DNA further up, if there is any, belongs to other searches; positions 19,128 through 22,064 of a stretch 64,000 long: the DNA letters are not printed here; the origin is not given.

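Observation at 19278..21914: MetF and the corrinoid Fe-S protein small subunit AcsD are one 878-aa polypeptide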

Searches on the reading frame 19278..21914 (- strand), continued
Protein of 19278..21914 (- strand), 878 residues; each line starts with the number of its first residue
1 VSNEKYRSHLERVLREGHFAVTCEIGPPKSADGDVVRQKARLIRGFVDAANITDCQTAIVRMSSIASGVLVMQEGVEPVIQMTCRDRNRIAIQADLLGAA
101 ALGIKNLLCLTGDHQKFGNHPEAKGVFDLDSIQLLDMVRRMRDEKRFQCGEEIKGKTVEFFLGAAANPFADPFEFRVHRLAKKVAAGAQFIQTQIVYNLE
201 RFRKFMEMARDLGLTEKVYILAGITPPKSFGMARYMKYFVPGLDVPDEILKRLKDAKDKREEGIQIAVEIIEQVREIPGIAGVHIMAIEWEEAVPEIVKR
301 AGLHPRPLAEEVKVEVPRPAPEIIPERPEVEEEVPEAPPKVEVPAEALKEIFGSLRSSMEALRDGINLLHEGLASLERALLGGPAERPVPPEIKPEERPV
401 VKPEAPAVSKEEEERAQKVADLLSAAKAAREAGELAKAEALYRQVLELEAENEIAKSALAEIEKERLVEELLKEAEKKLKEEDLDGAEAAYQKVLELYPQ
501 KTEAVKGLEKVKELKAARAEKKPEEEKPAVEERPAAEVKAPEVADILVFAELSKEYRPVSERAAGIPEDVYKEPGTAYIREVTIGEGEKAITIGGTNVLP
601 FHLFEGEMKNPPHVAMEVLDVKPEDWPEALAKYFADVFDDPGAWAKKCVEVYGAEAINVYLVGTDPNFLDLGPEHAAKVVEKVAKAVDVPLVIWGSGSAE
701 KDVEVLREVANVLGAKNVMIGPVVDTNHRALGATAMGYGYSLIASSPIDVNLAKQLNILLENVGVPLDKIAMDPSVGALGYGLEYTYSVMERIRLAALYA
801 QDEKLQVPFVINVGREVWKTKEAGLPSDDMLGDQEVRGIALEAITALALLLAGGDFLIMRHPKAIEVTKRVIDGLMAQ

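Call 22: find_related_loci(query=A1, collection=genome_contigs, flank=10000)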
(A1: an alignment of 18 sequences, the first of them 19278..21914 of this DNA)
Query A1 (878 aa) in genome_contigs; peptide patterns used: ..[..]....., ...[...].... (x = any residue, [..] = any of these).
600 stretches matched a pattern (row limit reached: there are more); 582 encode a relative of the query (tblastn E <= 1e-3); the best 80 are kept; 80 distinct loci.
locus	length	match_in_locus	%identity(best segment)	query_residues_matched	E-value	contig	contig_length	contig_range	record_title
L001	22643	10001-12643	87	1-878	0e+0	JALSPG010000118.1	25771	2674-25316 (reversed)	MAG: Thermodesulfobacteriales bacterium isolate 356-284_metabat2_scaf2bin.037 356-284_scaffold_716_c1, whole genome shot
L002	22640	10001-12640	81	1-877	0e+0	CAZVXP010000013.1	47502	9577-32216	MAG TPA_asm: uncultured Thermodesulfobacteriota bacterium isolate binchicken_co219_327 genome assembly, contig: k141_107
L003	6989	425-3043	74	5-878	0e+0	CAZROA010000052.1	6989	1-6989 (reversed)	MAG TPA_asm: uncultured Thermodesulfobacteriota bacterium isolate binchicken_co219_9 genome assembly, contig: k141_14371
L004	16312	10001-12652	57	7-875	0e+0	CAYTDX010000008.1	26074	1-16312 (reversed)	MAG TPA_asm: uncultured Caldimicrobium sp. isolate binchicken_co71_66 genome assembly, contig: NODE_766_length_26074_cov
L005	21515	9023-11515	54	7-875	0e+0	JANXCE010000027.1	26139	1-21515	MAG: Caldimicrobium sp. isolate SKYB6 NODE_27_length_26139_cov_34.241961, whole genome shotgun sequence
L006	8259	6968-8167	85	1-395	0e+0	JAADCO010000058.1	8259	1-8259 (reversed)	MAG: Thermodesulfobacteriota bacterium isolate L_MaxBin.001 contig-127_11143, whole genome shotgun sequence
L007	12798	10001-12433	78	7-876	0e+0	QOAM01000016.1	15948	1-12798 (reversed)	MAG: Thermodesulfatator sp. isolate MAG 95 Ga0232637_10000257, whole genome shotgun sequence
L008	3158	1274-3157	51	7-637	0e+0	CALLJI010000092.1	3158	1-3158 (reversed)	MAG: uncultured Caldimicrobium sp. isolate S1_Bin_METABAT__302_1 genome assembly, contig: c_000001056839, whole genome s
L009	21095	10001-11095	72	520-878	1e-169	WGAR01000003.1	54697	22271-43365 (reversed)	MAG: Thermodesulfobacteriaceae bacterium isolate S143_67 k151_1026, whole genome shotgun sequence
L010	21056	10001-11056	73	520-878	6e-169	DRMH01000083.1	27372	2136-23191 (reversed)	MAG TPA_asm: Thermosulfurimonas dismutans isolate HyVt-483 HyVt-483_k145_458010, whole genome shotgun sequence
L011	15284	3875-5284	59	448-878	7e-168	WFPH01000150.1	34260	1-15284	MAG: Thermosulfurimonas sp. isolate S012_5 k151_370349, whole genome shotgun sequence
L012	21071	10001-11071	74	519-878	3e-162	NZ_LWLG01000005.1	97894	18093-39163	Thermosulfurimonas dismutans strain S95 contig00005, whole genome shotgun sequence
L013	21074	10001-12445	62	5-875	3e-158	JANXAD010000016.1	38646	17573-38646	MAG: Thermodesulfobacteriaceae bacterium isolate SKYB108 NODE_16_length_38646_cov_12.962638, whole genome shotgun sequen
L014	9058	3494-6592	75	8-875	4e-155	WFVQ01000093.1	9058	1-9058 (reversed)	MAG: Deltaproteobacteria bacterium isolate S140_46 k151_34034, whole genome shotgun sequence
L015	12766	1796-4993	77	8-876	5e-155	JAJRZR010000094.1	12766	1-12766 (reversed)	MAG: Deltaproteobacteria bacterium isolate Dive96_bin4.212 k141_4594112, whole genome shotgun sequence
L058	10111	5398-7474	73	5-877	8e-147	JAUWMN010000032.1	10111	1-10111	MAG: Desulfobacterales bacterium isolate CSMAG_2399 CSMAG_2399_k141_1659444_length_10111_cov_6.0000, whole genome shotgu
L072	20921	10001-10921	70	5-311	8e-145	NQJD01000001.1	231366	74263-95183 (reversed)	MAG: Candidatus Electronema aureum isolate GS Contig101, whole genome shotgun sequence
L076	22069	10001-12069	73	5-876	2e-144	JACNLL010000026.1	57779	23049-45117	MAG: Candidatus Desulfaltia bathyphila NIOZ-UU_NODE_486_length_57779_cov_15.0873, whole genome shotgun sequence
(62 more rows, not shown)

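Call 27: search_solved_structures(query=window:19278-21914:-, max_evalue=0.001, show_alignments=0)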
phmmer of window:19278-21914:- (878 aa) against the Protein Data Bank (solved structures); distinct sequences matched with E-value up to 0.001: 11.
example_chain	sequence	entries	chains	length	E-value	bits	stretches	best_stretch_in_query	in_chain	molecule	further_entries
2h9a_B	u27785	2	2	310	1.5e-82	281.4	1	569-870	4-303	CO dehydrogenase/acetyl-CoA synthase, iron-sulfur protein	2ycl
4c1n_B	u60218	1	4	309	1.7e-82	281.2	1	569-870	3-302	CO DEHYDROGENASE/ACETYL-COA SYNTHASE, IRON-SULFUR PROTEIN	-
4djd_D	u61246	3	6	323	4.9e-79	269.7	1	588-877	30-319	Corrinoid/iron-sulfur protein small subunit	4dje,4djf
9fzy_E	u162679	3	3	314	5.8e-69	236.4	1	577-875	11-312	Acetyl-CoA decarbonylase/synthase complex subunit delta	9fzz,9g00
6fcx_A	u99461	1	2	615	1.5e-18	69.7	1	3-305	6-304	Methylenetetrahydrofolate reductase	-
8qa4_A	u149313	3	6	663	1.8e-18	69.4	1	3-305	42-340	Methylenetetrahydrofolate reductase (NADPH)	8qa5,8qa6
3apt_A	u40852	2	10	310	6.8e-14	54.2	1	22-306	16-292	Methylenetetrahydrofolate reductase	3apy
1v93_A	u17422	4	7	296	7.7e-14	54.1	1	22-306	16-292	5,10-Methylenetetrahydrofolate reductase | Methylenetetrahydrofolate reductase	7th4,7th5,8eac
6fnu_A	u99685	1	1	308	4.7e-09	38.2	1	76-300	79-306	Methylenetetrahydrofolate reductase 1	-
8uy2_A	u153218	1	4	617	8.4e-06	27.5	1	10-303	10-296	Methylenetetrahydrofolate reductase-like protein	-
8uy1_D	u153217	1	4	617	1.9e-05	26.3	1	12-303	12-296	Methylenetetrahydrofolate reductase-like protein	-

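Call 36: list_cluster_members(proteins=[P0020, P0117, P0022, P0041, P0051, P0010, P0001])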
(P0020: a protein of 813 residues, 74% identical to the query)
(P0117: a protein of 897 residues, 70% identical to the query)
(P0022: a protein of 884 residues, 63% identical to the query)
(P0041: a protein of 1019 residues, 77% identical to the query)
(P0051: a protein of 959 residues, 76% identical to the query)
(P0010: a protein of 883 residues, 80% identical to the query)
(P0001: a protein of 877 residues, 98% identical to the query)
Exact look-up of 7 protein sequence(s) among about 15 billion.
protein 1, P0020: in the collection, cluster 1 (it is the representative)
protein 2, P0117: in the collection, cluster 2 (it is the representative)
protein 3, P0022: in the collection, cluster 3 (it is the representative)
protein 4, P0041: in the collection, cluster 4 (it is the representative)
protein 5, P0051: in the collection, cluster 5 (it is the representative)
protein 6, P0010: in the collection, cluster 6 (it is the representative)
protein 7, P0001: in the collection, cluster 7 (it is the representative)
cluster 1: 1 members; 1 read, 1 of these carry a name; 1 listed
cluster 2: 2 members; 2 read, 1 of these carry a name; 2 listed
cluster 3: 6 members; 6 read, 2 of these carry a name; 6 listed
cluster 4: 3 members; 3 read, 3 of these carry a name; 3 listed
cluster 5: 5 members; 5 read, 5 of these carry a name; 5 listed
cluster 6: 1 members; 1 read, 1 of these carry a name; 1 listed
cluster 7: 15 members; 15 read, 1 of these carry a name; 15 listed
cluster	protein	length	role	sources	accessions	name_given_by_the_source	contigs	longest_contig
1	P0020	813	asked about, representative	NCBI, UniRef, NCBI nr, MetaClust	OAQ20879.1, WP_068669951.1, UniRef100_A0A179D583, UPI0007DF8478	acetyl-CoA decarbonylase/synthase complex subunit delta [Thermosulfurimonas dismutans] | Methylenetetrahydrofolate reductase n=1 Tax=Thermosulfurimonas dismutans TaxID=999894 ... | status=active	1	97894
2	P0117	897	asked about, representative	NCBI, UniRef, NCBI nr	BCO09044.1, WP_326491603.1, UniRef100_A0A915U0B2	hypothetical protein GF1_14200 [Desulfolithobacter dissulfuricans] | Methylenetetrahydrofolate reductase n=1 Tax=Desulfolithobacter dissulfuricans ... | acetyl-CoA decarbonylase/synthase complex subunit delta [Desulfolithobacter ...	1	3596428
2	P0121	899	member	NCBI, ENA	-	-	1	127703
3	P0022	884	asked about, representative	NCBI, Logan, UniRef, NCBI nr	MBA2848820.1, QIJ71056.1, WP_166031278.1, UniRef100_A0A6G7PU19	acetyl-CoA decarbonylase/synthase complex subunit delta [Thermosulfuriphilus ammonigenes] | Methylenetetrahydrofolate reductase n=1 Tax=Thermosulfuriphilus ammonigenes TaxID=1936021 ...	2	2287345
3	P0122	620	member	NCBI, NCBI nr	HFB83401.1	MAG TPA: acetyl-CoA decarbonylase/synthase complex subunit delta [Thermodesulfatator sp.] | acetyl-CoA decarbonylase/synthase complex subunit delta [Thermodesulfatator sp.]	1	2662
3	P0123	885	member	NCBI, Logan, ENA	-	-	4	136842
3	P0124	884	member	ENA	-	-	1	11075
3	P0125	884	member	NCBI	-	-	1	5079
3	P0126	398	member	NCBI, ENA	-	-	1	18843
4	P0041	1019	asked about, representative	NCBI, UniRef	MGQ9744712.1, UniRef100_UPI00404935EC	MAG: acetyl-CoA decarbonylase/synthase complex subunit delta [Dissulfurimicrobium sp.] | acetyl-CoA decarbonylase/synthase complex subunit delta n=1 Tax=Dissulfurimicrobium sp. ...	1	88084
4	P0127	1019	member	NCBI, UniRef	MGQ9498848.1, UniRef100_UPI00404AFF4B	MAG: acetyl-CoA decarbonylase/synthase complex subunit delta [Dissulfurimicrobium sp.] | acetyl-CoA decarbonylase/synthase complex subunit delta n=1 Tax=Dissulfurimicrobium sp. ...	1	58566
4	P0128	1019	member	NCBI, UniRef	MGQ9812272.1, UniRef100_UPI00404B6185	MAG: acetyl-CoA decarbonylase/synthase complex subunit delta [Dissulfurimicrobium sp.] | acetyl-CoA decarbonylase/synthase complex subunit delta n=1 Tax=Dissulfurimicrobium sp. ...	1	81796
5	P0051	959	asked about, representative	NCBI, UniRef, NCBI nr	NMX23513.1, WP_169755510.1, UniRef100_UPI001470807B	acetyl-CoA decarbonylase/synthase complex subunit delta [Dissulfurirhabdus thermomarina] | acetyl-CoA decarbonylase/synthase complex subunit delta n=2 Tax=Dissulfurirhabdus ...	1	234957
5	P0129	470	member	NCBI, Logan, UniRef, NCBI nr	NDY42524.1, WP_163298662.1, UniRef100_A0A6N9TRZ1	hypothetical protein G3N55_06675 [Dissulfurirhabdus thermomarina] | Methylenetetrahydrofolate reductase n=1 Tax=Dissulfurirhabdus thermomarina TaxID=1765737 ... | methylenetetrahydrofolate reductase [Dissulfurirhabdus thermomarina]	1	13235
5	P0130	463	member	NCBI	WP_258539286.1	acetyl-CoA decarbonylase/synthase complex subunit delta, partial [Dissulfurirhabdus ...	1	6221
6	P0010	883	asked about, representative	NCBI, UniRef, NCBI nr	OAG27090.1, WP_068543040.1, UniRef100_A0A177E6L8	acetyl-CoA decarbonylase/synthase complex subunit delta [Thermodesulfatator autotrophicus] | Methylenetetrahydrofolate reductase n=1 Tax=Thermodesulfatator autotrophicus ...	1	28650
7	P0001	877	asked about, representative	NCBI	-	-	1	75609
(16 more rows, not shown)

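Call 39: search_protein_families(library=pfam, proteins=[L072:9998-12604:+, L072:12712-13020:+, L072:13082-15289:+, L072:15402-16379:+, L072:16315-16689:+, L072:17042-18409:+, L072:18357-18755:+, L072:19841-20551:+, L072:7674-9665:+, L072:6752-7639:+], max_evalue=0.0001)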
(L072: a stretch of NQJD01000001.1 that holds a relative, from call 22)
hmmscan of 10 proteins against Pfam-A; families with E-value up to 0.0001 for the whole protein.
L072:9998-12604:+ (868 aa): 2 families
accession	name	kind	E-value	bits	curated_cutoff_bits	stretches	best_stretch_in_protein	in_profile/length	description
PF03599.22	CdhD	-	2e-44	152.3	24.8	1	572-813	1-223/387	CO dehydrogenase/acetyl-CoA synthase delta subunit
PF02219.23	MTHFR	-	2.3e-35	122.8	24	1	7-299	2-287/287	Methylenetetrahydrofolate reductase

L072:12712-13020:+ (102 aa): 0 families

L072:13082-15289:+ (735 aa): 3 families
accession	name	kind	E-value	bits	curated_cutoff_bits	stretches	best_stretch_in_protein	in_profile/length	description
PF19436.4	ACS_CODH_B_C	-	2e-118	394.7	25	1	491-733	1-244/245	ACS/CODH beta subunit C-terminal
PF03598.20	CdhC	-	5.9e-68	228.1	24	1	326-480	1-155/155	CO dehydrogenase/acetyl-CoA synthase complex beta subunit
PF18537.6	CODH_A_N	-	2e-28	98.6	32.2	1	21-110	1-83/83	Carbon monoxide dehydrogenase subunit alpha N-terminal domain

L072:15402-16379:+ (325 aa): 7 families
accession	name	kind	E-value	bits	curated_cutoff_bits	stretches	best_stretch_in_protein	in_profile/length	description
PF13614.12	AAA_31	-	4.1e-25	89.2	27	1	2-188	1-163/177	AAA domain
PF01656.29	CbiA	-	2e-13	50.8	25.4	1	5-51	1-47/125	CobQ/CobB/MinD/ParA nucleotide binding domain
PF02374.21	ArsA_ATPase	-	4.4e-08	33.1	24.3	1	7-51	5-49/305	Anion-transporting ATPase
PF06564.18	CBP_BcsQ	-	4.8e-08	33.3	21.3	1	5-59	4-58/234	Cellulose biosynthesis protein BcsQ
PF10609.15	ParA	-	1.4e-07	31.7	27.1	1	2-40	3-41/246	NUBPL iron-transfer P-loop NTPase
PF09140.17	MipZ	-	1.5e-05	24.9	20.7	0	4-49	2-47/262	ATPase MipZ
PF00142.24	Fer4_NifH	-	1.7e-05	24.9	25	1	7-44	5-41/271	4Fe-4S iron sulfur cluster binding proteins, NifH/frxC family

L072:16315-16689:+ (124 aa): 0 families

L072:17042-18409:+ (455 aa): 2 families
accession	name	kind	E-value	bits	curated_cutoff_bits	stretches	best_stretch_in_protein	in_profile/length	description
PF03599.22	CdhD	-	1.3e-79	268.2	24.8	1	70-447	2-386/387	CO dehydrogenase/acetyl-CoA synthase delta subunit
PF04060.18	FeS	-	1e-13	51.2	23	1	18-49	1-32/33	Putative Fe-S cluster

L072:18357-18755:+ (132 aa): 0 families

L072:19841-20551:+ (236 aa): 2 families
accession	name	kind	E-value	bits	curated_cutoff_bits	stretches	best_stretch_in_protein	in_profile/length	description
PF13419.12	HAD_2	-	2.6e-25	90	23.8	1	29-205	1-177/178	Haloacid dehalogenase-like hydrolase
PF00702.32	Hydrolase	-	3.5e-15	57.3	26.4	1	27-192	2-183/191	haloacid dehalogenase-like hydrolase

L072:7674-9665:+ (663 aa): 1 family
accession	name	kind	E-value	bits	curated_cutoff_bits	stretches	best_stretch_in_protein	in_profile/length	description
PF03063.25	Prismane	-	9.4e-152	506.7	27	1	52-609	1-511/513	Prismane/CO dehydrogenase family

L072:6752-7639:+ (295 aa): 2 families
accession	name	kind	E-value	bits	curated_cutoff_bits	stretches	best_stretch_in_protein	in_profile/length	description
PF02882.25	THF_DHG_CYH_C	-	2.3e-69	232.2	27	1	124-290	1-158/160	Tetrahydrofolate dehydrogenase/cyclohydrolase, NAD(P)-binding domain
PF00763.28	THF_DHG_CYH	-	4.8e-45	153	32.8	1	6-121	1-115/115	Tetrahydrofolate dehydrogenase/cyclohydrolase, catalytic domain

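Call 44: predict_structure(alignment_id=A2)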
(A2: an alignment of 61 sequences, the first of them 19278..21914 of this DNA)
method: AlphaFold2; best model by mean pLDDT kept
length: 878 residues; sequences in the alignment: 61
mean_pLDDT: 81.1   pTM: 0.47
mean pLDDT of the five models: 81.1, 80.5, 79.8, 78.7, 77.7
residues with pLDDT >= 90: 404; 70-90: 292; 50-70: 85; < 50: 97
segments of 3 or more residues with pLDDT < 50: 1-4, 114-126, 313-342, 382-408, 521-539
pLDDT, mean of each block of 10 residues (from residue 1): 68 94 77 86 95 64 84 92 71 88 91 48 49 89 89 89 89 85 94 93 96 96 93 83 88 93 97 97 90 95 87 45 39 35 57 67 72 69 40 33 43 81 89 90 94 88 89 91 91 89 88 81 35 39 61 74 75 80 94 86 67 96 88 93 97 96 92 97 97 92 94 92 92 94 83 88 95 76 81 87 92 86 65 83 91 93 92 78
secondary structure, 60 per line:
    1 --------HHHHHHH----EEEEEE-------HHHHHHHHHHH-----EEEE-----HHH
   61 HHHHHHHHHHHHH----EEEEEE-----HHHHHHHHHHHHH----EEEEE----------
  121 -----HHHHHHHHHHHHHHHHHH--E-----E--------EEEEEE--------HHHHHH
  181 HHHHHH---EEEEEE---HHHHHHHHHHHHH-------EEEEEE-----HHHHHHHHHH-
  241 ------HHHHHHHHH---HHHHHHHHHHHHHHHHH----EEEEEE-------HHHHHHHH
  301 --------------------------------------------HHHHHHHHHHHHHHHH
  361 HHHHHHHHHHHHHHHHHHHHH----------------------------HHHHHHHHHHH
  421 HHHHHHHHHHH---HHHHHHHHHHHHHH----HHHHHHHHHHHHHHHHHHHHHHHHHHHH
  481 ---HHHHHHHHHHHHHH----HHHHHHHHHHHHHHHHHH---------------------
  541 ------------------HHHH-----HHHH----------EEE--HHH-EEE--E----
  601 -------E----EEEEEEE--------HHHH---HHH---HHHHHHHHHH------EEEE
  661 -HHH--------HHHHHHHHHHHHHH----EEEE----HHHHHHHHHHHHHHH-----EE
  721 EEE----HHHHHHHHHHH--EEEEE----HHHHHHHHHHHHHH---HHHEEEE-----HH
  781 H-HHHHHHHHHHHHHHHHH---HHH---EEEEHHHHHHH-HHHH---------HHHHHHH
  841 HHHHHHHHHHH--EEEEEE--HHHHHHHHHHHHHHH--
elements in order (helices of 4 or more, strands of 3 or more residues): H9-15 E20-25 H33-43 E49-52 H58-73 E78-83 H89-101 E106-110 H126-143 E161-166 H175-186 E190-195 H199-211 E219-224 H230-239 H247-255 H259-275 E280-285 H293-300 H345-381 H410-431 H435-448 H453-480 H484-497 H502-519 H559-562 H568-571 E582-584 E591-593 E613-619 H628-631 H641-650 E657-660 H673-686 E691-694 H699-713 E719-723 H728-738 E741-745 H750-763 E770-773 H783-799 E809-812 H813-819 H821-824 H834-851 E854-859 H862-876
